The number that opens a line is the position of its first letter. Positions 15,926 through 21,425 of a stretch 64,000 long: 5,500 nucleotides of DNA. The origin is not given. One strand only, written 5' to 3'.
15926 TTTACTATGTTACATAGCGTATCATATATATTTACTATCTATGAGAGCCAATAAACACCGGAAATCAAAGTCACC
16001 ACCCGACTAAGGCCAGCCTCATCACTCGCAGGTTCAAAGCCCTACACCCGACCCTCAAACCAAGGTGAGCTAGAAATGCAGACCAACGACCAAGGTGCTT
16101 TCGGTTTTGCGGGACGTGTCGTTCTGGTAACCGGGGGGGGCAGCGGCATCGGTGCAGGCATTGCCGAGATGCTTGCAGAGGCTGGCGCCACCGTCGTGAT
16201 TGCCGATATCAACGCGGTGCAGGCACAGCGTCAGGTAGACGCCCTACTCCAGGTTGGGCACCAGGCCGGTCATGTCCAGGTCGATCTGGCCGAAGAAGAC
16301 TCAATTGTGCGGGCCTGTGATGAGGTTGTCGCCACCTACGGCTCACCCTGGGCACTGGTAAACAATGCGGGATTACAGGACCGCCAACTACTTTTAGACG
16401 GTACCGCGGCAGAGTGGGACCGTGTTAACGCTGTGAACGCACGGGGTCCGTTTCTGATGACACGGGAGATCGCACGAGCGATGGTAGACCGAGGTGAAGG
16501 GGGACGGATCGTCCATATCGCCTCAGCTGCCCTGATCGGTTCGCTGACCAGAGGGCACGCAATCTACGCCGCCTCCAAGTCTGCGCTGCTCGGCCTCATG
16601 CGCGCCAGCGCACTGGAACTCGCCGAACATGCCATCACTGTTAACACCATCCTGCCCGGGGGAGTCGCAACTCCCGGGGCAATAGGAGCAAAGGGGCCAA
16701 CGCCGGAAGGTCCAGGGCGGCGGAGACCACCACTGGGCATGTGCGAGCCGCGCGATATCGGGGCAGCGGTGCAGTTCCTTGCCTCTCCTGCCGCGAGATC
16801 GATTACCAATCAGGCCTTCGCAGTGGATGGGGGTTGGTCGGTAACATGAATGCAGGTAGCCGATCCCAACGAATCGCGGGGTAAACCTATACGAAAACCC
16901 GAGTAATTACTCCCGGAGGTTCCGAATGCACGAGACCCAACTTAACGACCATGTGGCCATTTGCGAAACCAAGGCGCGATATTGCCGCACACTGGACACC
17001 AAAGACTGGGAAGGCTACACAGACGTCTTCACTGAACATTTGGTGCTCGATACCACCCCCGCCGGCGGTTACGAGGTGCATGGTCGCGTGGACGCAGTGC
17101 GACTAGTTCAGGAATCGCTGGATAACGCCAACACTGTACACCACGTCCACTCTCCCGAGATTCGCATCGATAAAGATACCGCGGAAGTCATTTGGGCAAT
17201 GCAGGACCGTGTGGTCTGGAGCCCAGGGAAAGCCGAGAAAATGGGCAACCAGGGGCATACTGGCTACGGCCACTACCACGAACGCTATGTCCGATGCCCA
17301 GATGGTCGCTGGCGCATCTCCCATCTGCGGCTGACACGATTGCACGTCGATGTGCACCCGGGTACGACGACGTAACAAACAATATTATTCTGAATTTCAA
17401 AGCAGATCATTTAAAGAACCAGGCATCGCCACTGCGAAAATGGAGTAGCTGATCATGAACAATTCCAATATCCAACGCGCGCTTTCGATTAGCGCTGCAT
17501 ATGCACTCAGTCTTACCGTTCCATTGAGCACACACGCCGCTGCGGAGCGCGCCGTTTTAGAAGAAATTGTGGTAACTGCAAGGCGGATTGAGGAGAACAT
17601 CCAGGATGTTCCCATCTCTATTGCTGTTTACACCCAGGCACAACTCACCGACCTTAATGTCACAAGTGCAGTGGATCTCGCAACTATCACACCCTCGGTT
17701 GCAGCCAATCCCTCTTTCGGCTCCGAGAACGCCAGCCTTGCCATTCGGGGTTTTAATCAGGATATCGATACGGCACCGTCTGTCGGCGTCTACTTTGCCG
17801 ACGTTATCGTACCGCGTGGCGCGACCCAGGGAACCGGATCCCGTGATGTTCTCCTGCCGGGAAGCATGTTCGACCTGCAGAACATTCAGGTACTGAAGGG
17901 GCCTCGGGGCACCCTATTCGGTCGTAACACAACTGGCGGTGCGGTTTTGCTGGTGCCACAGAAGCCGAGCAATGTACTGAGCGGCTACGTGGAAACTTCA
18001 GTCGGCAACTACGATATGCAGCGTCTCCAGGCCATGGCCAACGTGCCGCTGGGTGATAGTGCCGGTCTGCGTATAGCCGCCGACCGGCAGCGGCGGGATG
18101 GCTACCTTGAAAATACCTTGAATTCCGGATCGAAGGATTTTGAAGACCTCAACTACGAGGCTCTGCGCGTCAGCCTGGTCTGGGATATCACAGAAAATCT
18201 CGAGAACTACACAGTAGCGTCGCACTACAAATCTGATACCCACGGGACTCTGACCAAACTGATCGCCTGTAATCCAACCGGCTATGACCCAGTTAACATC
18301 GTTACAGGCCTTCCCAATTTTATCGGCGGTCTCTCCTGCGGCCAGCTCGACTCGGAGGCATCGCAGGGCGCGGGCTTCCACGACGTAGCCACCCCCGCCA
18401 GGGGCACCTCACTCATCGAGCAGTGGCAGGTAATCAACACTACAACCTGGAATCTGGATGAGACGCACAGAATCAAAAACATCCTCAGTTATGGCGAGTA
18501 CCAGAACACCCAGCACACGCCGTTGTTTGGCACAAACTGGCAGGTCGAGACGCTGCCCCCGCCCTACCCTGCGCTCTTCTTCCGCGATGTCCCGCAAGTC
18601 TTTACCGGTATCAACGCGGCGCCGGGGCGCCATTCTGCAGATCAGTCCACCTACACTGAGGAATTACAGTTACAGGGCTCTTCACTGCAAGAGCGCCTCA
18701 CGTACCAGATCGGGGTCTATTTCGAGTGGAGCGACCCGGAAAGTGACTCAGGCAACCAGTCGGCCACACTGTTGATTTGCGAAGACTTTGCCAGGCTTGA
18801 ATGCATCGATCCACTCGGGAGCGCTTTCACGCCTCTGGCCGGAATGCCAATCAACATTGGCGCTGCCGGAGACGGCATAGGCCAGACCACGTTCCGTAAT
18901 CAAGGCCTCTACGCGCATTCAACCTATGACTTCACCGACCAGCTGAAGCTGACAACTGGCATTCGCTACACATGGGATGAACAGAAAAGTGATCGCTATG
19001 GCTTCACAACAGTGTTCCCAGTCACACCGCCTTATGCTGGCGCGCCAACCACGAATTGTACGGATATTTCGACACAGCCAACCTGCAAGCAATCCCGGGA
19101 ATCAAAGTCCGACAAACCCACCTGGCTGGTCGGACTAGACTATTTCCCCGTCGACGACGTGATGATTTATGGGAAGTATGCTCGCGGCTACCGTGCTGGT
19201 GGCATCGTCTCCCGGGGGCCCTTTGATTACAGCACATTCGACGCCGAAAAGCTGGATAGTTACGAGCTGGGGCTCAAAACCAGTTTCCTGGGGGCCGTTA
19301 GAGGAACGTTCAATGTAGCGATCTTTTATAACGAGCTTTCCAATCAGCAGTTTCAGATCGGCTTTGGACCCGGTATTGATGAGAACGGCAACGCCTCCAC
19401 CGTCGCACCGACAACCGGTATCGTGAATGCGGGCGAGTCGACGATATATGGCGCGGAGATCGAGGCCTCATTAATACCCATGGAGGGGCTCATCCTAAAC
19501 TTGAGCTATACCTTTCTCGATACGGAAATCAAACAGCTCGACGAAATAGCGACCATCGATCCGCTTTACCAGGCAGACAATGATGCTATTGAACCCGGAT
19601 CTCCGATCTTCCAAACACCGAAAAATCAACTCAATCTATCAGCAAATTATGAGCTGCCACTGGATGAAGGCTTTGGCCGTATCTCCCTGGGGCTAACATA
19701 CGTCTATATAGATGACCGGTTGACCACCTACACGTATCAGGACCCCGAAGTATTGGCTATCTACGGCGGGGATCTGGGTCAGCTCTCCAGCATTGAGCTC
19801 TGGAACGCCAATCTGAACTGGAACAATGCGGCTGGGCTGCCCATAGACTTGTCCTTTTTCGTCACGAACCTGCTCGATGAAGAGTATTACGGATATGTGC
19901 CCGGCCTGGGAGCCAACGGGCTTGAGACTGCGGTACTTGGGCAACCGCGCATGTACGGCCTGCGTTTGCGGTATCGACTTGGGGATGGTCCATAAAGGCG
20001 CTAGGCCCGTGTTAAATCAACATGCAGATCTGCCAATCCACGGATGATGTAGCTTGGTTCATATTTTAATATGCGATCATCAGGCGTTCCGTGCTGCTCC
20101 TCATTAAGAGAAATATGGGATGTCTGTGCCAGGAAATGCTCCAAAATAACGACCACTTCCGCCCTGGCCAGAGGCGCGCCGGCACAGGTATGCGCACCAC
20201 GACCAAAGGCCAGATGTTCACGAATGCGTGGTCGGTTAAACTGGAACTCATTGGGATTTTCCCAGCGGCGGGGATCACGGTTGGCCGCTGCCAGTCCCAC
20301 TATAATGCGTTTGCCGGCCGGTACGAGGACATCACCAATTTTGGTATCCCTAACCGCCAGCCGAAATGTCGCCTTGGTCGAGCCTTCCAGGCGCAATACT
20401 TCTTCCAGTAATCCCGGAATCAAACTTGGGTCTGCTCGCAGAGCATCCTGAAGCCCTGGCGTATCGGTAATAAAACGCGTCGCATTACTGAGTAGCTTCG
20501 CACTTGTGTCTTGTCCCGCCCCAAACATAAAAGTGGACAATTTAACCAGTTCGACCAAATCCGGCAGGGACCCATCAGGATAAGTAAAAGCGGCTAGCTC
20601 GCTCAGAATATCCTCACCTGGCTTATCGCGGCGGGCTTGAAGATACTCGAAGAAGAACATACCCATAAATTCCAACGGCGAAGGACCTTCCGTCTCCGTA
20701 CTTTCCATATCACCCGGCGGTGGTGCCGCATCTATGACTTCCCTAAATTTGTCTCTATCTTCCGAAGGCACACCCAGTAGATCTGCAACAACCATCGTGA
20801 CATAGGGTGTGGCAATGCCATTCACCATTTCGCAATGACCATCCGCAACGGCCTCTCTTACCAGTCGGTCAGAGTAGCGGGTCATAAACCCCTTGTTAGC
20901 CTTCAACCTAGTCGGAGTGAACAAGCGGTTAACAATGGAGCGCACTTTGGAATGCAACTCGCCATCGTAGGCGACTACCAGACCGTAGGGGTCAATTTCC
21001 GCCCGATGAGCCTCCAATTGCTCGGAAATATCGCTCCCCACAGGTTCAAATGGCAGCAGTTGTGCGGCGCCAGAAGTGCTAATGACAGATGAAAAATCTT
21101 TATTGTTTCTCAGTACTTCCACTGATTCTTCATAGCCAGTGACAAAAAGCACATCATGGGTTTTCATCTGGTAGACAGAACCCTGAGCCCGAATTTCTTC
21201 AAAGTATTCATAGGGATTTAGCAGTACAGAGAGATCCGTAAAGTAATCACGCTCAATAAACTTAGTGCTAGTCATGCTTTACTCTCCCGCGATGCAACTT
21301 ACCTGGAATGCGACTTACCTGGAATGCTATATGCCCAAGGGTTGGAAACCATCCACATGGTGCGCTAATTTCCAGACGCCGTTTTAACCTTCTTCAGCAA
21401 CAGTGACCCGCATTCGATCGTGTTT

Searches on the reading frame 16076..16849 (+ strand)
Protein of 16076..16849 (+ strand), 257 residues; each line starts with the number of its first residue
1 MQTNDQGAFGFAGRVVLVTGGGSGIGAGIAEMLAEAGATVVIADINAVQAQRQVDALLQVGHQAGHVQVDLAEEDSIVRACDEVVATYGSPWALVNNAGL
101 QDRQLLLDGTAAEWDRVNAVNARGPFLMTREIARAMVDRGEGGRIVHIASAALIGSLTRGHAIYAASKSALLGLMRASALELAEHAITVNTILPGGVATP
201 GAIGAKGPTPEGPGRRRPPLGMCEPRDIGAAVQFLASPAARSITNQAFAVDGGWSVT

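Call 15: search_protein_families(library=pfam, proteins=[window:16076-16849:+])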
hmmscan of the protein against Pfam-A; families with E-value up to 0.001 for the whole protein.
window:16076-16849:+ (257 aa): 6 families
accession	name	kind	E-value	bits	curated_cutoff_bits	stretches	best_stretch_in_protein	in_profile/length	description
PF13561.12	adh_short_C2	-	3.1e-50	171.4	27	1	23-255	6-236/236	Enoyl-(Acyl carrier protein) reductase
PF00106.31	adh_short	-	7.5e-47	159.8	26.6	1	14-200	1-185/195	short chain dehydrogenase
PF08659.16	KR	-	8.8e-10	39.2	22.6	1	16-178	3-163/180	KR domain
PF01370.27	Epimerase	-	0.00043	20.2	20.9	0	16-159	1-124/240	NAD dependent epimerase/dehydratase family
PF23441.1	SDR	-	0.00063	19.6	27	0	12-41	6-35/258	SDR-like rossmann domain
PF02737.24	3HCDH_N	-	0.00081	19.8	22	0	16-59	2-44/180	3-hydroxyacyl-CoA dehydrogenase, NAD binding domain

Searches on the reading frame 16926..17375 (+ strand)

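Call 15: search_protein_families(library=pfam, proteins=[window:16926-17375:+])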
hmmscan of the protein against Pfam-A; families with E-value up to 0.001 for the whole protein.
window:16926-17375:+ (149 aa): 3 families
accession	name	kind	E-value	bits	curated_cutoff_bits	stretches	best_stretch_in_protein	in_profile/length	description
PF13577.12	SnoaL_4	-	3.8e-27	95.2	24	1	5-135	2-126/126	SnoaL-like domain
PF13474.12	SnoaL_3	-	2.6e-05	25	22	1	17-134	6-114/121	SnoaL-like domain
PF12680.13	SnoaL_2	-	0.00019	22.4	27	1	18-103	3-77/102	SnoaL-like domain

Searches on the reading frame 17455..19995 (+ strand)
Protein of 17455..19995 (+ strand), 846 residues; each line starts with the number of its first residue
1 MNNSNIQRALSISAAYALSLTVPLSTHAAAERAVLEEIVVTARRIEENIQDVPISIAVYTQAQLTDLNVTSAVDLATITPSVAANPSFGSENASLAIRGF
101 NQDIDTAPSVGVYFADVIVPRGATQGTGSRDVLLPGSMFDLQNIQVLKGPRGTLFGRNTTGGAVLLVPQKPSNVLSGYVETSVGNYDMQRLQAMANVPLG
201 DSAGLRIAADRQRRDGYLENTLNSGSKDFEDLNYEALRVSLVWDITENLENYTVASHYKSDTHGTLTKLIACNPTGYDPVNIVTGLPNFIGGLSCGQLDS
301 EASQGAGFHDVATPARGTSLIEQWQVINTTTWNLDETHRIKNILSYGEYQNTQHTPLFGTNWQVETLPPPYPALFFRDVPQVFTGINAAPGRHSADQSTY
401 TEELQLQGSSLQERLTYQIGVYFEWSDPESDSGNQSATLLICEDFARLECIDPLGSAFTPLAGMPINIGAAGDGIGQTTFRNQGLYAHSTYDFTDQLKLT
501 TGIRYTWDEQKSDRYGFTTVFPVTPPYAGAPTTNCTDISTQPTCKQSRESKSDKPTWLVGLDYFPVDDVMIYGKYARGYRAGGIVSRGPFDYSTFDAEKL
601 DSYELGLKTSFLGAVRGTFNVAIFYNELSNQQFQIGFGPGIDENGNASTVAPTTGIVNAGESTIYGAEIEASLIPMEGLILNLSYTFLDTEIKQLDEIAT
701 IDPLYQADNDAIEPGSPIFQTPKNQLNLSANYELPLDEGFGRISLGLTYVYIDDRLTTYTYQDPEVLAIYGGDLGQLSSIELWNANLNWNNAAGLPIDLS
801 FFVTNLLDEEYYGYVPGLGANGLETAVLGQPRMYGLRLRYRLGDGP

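Call 15: search_protein_families(library=pfam, proteins=[window:17455-19995:+])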
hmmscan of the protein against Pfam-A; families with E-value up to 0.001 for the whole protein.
window:17455-19995:+ (846 aa): 2 families
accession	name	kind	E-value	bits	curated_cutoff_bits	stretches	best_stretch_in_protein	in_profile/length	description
PF00593.30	TonB_dep_Rec_b-barrel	-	2.5e-39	136.8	27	1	331-806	48-436/436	TonB dependent receptor-like, beta-barrel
PF07715.20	Plug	-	3.2e-13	50.6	23.9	1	49-163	2-107/107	TonB-dependent Receptor Plug Domain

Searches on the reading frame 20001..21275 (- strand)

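Call 15: search_protein_families(library=pfam, proteins=[window:20001-21275:-])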
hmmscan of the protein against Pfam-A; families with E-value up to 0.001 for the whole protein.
window:20001-21275:- (424 aa): 1 family
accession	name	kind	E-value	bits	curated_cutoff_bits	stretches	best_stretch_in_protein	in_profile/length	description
PF00067.27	p450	-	2.8e-23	82.9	22.8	1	241-407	261-456/462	Cytochrome P450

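Call 40: search_protein_families(library=ncbifam, proteins=[window:20001-21275:-], max_evalue=0.00001)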
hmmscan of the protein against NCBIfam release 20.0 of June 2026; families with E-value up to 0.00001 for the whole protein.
window:20001-21275:- (424 aa): 8 families
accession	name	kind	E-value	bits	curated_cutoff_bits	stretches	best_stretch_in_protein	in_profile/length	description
TIGR04538.1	P450_cycloAA_1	subfamily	1.9e-38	132.3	500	1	16-394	6-375/395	cytochrome P450, cyclodipeptide synthase-associated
NF041177.1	Cyp119_Thmprot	equivalog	3.4e-36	124.8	680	1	21-393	1-348/368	cytochrome P450 Cyp119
NF045816.1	PentlenlactSyn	equivalog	3.1e-35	121.6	700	1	107-388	90-369/396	pentalenolactone synthase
TIGR04515.1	P450_rel_GT_act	subfamily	4.6e-32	111.8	343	1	21-382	33-356/386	P450-derived glycosyltransferase activator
NF041802.1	P450_SolI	exception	5.4e-27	94.3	850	1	101-394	110-404/424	solanimycin biosynthesis cytochrome P450 SolI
TIGR04458.1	CYP450_TxtE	equivalog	3.2e-19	68.8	500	1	14-376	6-366/403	4-nitrotryptophan synthase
NF050147.1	aminopyruv_ApyO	equivalog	2.6e-13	49.4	525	1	40-394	36-401/444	RiPP biosynthesis cytochrome P450 ApyO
NF045812.1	PentlenOxigase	equivalog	7.9e-06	25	800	0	284-384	300-408/444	pentalenene oxygenase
